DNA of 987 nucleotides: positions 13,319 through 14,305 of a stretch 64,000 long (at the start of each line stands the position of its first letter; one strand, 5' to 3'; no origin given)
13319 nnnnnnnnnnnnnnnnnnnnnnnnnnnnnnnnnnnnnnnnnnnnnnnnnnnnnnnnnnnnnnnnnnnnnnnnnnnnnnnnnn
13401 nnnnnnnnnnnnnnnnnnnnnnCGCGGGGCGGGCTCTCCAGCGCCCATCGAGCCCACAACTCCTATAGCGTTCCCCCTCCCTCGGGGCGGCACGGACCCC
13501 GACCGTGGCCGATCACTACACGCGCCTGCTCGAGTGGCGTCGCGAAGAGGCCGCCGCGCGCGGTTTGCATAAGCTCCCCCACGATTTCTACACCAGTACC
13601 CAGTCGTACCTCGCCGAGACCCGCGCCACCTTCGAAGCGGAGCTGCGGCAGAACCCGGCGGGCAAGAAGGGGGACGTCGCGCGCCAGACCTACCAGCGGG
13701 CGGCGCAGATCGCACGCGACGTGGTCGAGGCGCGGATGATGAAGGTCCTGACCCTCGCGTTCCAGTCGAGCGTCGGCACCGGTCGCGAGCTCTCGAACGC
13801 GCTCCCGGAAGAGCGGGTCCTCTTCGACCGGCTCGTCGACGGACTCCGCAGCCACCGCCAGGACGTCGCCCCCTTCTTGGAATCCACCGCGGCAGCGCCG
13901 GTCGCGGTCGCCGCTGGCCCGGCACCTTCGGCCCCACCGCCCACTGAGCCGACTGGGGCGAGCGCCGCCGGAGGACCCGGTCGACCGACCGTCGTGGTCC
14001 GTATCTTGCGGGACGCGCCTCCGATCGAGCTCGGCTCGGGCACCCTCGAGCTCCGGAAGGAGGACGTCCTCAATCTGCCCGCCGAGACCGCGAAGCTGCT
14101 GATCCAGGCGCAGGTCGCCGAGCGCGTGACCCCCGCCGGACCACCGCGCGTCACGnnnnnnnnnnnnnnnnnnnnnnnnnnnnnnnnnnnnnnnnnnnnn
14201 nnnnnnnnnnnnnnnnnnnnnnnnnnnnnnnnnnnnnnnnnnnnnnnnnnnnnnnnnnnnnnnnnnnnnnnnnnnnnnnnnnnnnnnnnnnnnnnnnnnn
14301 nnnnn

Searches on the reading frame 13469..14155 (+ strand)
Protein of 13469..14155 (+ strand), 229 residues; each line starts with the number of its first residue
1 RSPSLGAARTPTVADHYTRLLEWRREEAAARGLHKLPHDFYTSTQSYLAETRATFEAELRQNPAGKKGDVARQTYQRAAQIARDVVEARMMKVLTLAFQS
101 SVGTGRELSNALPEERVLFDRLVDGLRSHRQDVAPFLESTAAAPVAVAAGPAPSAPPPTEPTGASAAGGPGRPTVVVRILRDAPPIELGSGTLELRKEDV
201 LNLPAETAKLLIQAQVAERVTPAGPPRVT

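Call 71: search_protein_families(library=ncbifam, proteins=[window:13469-14155:+], max_evalue=0.00001)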
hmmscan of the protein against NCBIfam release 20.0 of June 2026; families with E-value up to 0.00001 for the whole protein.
window:13469-14155:+ (229 aa): 1 family
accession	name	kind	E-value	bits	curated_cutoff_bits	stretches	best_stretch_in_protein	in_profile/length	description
NF053565.1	Gins23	equivalog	2.5e-08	33.9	120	1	28-133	65-157/159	DNA replication protein Gins23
